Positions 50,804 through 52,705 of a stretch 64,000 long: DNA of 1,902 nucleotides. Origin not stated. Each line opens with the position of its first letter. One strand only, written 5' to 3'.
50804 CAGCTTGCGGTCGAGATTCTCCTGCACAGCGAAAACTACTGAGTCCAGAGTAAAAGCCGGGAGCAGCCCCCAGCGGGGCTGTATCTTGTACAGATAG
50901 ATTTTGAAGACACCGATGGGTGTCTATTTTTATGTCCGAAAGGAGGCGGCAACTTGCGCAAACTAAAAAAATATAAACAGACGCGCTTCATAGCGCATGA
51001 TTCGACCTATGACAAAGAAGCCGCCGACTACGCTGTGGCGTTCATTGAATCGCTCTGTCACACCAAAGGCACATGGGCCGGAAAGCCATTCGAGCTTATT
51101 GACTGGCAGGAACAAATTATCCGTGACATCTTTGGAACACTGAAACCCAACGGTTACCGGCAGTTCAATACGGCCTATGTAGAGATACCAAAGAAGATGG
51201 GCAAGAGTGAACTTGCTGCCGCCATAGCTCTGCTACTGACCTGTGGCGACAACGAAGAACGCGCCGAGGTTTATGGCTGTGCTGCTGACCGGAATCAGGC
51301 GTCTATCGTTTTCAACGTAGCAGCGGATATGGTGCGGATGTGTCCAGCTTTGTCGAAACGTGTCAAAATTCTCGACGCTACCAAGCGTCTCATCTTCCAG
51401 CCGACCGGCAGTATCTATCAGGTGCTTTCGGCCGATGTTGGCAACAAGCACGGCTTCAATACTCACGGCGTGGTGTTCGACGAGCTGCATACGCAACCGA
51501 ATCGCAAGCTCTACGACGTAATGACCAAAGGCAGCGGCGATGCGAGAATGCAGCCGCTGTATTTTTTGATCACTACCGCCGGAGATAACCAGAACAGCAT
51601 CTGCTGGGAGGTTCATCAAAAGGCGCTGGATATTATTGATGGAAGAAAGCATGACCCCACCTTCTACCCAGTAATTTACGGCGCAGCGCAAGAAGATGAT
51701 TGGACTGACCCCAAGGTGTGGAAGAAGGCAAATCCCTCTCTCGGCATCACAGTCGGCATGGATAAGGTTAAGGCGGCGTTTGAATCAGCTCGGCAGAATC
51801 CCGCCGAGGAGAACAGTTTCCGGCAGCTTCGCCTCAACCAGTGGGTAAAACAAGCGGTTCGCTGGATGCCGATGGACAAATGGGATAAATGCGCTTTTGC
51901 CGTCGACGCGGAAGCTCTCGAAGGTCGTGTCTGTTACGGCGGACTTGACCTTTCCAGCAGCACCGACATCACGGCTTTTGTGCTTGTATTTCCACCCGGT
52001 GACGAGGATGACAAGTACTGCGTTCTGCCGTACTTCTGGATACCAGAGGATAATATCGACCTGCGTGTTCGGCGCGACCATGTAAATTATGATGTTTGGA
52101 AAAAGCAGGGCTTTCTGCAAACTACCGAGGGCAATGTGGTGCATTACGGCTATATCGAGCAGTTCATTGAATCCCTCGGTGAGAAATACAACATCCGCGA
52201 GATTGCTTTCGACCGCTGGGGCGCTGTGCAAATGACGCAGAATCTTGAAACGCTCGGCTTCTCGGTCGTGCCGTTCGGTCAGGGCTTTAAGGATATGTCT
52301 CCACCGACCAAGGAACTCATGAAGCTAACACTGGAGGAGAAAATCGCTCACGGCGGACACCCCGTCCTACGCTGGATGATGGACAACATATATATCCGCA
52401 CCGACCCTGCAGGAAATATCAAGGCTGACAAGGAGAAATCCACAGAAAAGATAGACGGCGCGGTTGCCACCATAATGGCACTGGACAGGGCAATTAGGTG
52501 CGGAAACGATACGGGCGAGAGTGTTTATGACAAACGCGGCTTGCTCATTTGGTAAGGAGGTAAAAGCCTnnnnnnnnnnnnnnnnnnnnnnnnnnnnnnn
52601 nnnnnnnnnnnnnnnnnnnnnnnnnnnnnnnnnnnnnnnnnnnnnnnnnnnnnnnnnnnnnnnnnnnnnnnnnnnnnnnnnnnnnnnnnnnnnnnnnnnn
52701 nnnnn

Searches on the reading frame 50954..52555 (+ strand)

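Call 65: search_protein_families(library=pfam, proteins=[window:50954-52555:+], max_evalue=0.0001)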
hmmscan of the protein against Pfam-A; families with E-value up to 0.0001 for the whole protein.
window:50954-52555:+ (533 aa): 2 families
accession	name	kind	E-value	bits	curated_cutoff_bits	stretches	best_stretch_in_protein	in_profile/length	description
PF20441.4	TerL_nuclease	-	2.4e-50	171.8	24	1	234-513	4-282/286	Terminase large subunit, endonuclease domain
PF03354.21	TerL_ATPase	-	4.7e-21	75.7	23.7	1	50-221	1-173/178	Terminase large subunit, ATPase domain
